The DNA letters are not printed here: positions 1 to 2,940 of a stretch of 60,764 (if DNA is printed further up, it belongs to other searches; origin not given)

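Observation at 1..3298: Large NACHT-like STAND NTPase (missed by the ORF track) with an upstream XRE regulator on a mobile island: candidate anti-phage / conflict system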

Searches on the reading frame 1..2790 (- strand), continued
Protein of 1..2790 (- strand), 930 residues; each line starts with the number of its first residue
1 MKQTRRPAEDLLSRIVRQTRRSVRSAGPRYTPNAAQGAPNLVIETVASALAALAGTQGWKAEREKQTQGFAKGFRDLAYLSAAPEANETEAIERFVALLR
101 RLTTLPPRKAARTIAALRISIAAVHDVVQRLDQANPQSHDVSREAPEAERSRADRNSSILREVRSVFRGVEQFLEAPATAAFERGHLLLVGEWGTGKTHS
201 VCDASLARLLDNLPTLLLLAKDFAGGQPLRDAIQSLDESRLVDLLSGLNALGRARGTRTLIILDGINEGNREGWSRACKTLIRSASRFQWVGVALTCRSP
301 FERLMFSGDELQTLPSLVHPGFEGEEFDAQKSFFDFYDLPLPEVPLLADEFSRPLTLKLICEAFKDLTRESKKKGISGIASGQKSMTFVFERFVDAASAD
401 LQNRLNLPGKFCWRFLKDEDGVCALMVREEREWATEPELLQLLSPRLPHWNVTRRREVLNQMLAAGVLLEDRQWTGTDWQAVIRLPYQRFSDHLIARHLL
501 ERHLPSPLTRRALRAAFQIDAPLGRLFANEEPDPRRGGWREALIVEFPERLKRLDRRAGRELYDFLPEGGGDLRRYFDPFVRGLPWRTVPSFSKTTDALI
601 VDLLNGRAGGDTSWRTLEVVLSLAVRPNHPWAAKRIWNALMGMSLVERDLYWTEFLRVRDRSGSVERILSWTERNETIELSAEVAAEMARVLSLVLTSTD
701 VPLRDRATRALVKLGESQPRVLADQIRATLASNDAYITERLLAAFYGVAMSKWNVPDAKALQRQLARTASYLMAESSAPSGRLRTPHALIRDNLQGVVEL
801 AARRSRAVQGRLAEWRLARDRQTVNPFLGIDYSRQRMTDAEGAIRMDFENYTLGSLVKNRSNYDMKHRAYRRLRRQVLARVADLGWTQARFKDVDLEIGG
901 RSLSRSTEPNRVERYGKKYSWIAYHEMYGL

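Call 61: list_cluster_members(proteins=[P0009, P0074, P0110, P0076, P0080, P0039])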
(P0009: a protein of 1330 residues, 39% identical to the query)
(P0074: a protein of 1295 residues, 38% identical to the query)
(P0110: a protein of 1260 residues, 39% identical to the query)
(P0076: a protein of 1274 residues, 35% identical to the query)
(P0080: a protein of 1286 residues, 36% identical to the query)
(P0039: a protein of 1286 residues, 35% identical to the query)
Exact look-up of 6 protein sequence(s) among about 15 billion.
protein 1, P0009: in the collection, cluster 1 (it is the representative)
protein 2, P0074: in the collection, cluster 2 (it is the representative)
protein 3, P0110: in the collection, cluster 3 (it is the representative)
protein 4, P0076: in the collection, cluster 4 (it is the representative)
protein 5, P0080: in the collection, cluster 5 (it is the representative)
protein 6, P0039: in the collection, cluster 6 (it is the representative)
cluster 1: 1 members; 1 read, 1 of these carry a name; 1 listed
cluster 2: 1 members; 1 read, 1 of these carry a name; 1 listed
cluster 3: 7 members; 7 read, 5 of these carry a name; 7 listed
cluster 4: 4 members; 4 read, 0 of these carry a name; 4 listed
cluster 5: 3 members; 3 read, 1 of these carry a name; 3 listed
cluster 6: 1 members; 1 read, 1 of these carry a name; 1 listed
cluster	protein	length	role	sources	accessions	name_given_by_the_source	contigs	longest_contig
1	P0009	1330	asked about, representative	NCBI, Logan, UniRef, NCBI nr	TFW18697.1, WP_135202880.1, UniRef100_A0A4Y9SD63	hypothetical protein [Duganella callida] | ATP-binding protein n=1 Tax=Duganella callida TaxID=2561932 RepID=A0A4Y9SD63_9BURK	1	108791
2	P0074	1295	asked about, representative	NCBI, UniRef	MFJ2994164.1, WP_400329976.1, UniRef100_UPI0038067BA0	hypothetical protein [Pandoraea sp. NPDC087047] | hypothetical protein n=1 Tax=Pandoraea sp. NPDC087047 TaxID=3364390 RepID=UPI0038067BA0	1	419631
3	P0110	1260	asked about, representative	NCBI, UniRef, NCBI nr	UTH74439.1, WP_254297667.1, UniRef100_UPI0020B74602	NACHT domain-containing NTPase [Chromobacterium sp. IIBBL 290-4] | NACHT domain-containing protein n=1 Tax=Chromobacterium sp. IIBBL 290-4 TaxID=2953890 ... | ATP-binding protein [Chromobacterium sp. IIBBL 290-4]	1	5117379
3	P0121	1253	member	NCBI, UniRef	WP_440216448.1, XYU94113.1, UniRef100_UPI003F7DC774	hypothetical protein [Chromobacterium piscinae] | hypothetical protein n=1 Tax=Chromobacterium piscinae TaxID=686831 RepID=UPI003F7DC774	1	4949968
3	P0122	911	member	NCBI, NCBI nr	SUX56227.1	Uncharacterised protein [Chromobacterium vaccinii]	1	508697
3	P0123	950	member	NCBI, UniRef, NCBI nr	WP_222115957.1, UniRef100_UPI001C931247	hypothetical protein [Chromobacterium vaccinii] | hypothetical protein n=1 Tax=Chromobacterium vaccinii TaxID=1108595 RepID=UPI001C931247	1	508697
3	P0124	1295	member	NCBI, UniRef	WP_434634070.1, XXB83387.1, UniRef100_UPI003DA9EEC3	hypothetical protein [Chromobacterium sp. CV08] | hypothetical protein n=1 Tax=Chromobacterium sp. CV08 TaxID=3133274 RepID=UPI003DA9EEC3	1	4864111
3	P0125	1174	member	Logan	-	-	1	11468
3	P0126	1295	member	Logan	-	-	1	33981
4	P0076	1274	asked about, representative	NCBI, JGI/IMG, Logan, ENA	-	-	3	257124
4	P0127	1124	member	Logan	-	-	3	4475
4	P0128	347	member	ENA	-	-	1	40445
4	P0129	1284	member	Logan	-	-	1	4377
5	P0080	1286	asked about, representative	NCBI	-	-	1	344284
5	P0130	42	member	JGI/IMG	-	phosphocarrier protein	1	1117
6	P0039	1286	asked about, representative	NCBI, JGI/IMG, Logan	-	hypothetical protein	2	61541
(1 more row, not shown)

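Call 72: search_protein_families(library=pfam, proteins=[P0029, P0016, P0018, L008:7359-7979:+, L008:6753-7355:+, L016:9263-9970:+, L033:9197-9925:+, L019:9533-9976:+, L088:9444-9950:+, L080:9293-9895:+], max_evalue=0.01)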
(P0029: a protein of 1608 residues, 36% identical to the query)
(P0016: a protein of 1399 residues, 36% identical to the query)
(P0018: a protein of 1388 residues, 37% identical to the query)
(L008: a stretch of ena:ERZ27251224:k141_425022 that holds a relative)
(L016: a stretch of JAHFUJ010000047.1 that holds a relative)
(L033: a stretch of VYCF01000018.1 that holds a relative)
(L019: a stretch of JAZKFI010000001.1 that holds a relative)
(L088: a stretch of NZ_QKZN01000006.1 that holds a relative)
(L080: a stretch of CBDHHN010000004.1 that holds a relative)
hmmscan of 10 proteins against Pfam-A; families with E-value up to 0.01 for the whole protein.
P0029 (1608 aa): 2 families
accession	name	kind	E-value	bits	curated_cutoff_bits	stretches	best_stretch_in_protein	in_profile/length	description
PF13401.12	AAA_22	-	7.7e-05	23.5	27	1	453-576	4-129/130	AAA domain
PF05729.18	NACHT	-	0.0019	18.5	26.7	1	457-543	3-95/167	NACHT domain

P0016 (1399 aa): 1 family
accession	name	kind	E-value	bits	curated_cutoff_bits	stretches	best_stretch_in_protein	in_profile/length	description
PF13401.12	AAA_22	-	0.00081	20.1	27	1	184-299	4-121/130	AAA domain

P0018 (1388 aa): 0 families

L008:7359-7979:+ (206 aa): 0 families

L008:6753-7355:+ (200 aa): 0 families

L016:9263-9970:+ (235 aa): 0 families

L033:9197-9925:+ (242 aa): 3 families
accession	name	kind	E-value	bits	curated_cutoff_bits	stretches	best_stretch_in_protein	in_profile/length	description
PF01863.23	YgjP-like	-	5.7e-61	206.6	26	1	27-232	3-206/207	YgjP-like, metallopeptidase domain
PF10263.15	SprT-like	-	5.1e-06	26.8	25.6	1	150-219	19-95/108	SprT-like family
PF08325.16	WLM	-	0.0073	16.8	26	0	165-217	51-108/190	WLM domain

L019:9533-9976:+ (147 aa): 0 families

L088:9444-9950:+ (168 aa): 0 families

L080:9293-9895:+ (200 aa): 1 family
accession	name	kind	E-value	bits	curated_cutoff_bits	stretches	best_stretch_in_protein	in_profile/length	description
PF09509.15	Hypoth_Ymh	-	6.7e-20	71.6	25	1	55-188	3-116/119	Protein of unknown function (Hypoth_ymh)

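Call 75: search_solved_structures(query=A1, max_evalue=0.001, show_alignments=1)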
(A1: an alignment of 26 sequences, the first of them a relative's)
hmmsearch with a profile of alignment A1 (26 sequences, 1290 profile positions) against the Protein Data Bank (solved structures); distinct sequences matched with E-value up to 0.001: 1.
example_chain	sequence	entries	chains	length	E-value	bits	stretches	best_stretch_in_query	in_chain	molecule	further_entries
9o4e_A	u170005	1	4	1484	3.9e-125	422.1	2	6-865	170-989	AVAST type 2 anti-phage system protein Avs2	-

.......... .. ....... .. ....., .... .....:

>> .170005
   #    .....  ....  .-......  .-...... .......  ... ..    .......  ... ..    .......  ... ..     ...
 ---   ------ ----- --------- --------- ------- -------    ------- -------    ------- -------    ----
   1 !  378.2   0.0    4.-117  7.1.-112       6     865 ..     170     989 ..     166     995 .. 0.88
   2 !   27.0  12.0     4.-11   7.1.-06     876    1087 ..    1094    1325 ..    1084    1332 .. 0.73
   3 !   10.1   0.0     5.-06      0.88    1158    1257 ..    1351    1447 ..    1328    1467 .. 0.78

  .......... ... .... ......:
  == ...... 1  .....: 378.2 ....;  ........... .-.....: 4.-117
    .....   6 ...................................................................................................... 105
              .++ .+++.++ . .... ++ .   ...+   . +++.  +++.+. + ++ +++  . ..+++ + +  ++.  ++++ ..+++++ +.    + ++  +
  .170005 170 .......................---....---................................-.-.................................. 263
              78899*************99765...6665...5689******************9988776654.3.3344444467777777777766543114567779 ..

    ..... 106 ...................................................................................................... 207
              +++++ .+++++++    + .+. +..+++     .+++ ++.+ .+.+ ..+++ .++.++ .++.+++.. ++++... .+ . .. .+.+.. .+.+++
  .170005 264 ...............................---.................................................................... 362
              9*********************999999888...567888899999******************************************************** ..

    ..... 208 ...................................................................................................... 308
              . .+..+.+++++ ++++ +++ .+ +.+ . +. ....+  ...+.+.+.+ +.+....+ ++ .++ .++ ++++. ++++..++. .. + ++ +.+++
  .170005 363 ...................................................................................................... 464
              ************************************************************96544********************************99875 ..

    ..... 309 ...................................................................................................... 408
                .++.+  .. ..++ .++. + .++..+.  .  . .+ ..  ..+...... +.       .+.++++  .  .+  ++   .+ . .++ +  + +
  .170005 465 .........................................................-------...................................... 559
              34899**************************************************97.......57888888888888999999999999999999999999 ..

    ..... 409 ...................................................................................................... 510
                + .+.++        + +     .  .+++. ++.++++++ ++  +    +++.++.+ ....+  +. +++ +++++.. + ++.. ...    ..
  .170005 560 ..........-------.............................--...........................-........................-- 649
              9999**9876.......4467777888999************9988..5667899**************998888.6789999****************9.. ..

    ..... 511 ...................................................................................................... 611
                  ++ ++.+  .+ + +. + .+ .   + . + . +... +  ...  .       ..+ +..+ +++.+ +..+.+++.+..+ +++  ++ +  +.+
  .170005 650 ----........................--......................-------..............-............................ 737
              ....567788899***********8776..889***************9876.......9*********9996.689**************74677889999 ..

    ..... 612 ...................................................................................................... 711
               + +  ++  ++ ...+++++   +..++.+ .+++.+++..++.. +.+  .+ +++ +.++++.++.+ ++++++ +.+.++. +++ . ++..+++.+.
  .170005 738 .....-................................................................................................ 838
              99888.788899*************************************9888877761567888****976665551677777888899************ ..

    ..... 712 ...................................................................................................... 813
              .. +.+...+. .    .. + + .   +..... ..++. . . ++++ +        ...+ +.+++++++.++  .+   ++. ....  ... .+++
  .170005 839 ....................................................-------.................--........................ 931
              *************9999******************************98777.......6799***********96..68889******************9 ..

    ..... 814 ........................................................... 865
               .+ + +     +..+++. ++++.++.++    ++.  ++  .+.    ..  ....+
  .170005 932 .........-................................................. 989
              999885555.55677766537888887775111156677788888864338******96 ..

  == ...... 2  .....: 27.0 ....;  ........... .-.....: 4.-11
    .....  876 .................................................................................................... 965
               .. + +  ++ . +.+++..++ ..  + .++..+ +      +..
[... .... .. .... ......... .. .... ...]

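Call 90: search_protein_families(library=pfam, proteins=[L002:2816-3199:+, L002:2512-2772:+, L002:1291-2457:+], max_evalue=0.01)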
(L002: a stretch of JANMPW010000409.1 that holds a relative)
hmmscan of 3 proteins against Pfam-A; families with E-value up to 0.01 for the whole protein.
L002:2816-3199:+ (127 aa): 1 family
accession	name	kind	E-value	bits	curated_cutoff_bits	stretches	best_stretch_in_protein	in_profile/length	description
PF05973.20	Gp49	-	2.1e-18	66.6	23.9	1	21-112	2-90/90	Phage derived protein Gp49-like (DUF891)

L002:2512-2772:+ (86 aa): 1 family
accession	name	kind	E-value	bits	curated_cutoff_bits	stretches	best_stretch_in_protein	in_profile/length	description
PF19891.5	DUF6364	-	0.0012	19.7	27.3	1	11-52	2-39/70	Family of unknown function (DUF6364)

L002:1291-2457:+ (388 aa): 1 family
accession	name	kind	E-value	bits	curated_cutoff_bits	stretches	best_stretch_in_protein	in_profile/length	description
PF01053.26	Cys_Met_Meta_PP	-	2.3e-84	283.6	27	1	61-385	45-380/381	Cys/Met metabolism PLP-dependent enzyme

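Call 98: search_protein_representatives(protein=window:1-2790:-)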
Query: 930 residues. Proteins with E-value up to 0.001 (for the whole library): 2925; up to 1e-10: 2352; up to 1e-30: 1296. The best 150 are listed.
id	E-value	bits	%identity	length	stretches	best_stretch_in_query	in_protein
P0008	7.1e-183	626.7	40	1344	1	16-930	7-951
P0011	1.3e-180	619.3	41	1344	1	12-930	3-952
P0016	5.2e-177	607.3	38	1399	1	13-929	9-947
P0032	8.6e-174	596.7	38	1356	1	6-929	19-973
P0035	2.9e-173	594.9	37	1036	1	16-930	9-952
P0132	7.0e-172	590.4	37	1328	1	13-929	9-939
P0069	3.1e-169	581.6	36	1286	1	21-929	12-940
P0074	5.8e-169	580.7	40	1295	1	20-929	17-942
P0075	6.1e-169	580.6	37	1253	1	15-929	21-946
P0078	9.5e-169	580.0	38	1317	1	16-930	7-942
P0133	5.3e-168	577.5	38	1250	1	19-930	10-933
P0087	8.0e-168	576.9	38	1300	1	19-929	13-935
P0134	3.0e-166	571.7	36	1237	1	19-929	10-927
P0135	7.6e-165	567.1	40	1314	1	135-930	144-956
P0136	5.7e-164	564.2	36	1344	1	19-930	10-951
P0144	4.0e-160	551.4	37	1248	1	14-930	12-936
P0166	3.9e-146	505.1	34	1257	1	15-930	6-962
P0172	3.9e-142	491.9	36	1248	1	17-930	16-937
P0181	1.4e-127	443.8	36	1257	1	174-929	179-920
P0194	6.3e-115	401.9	32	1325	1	134-930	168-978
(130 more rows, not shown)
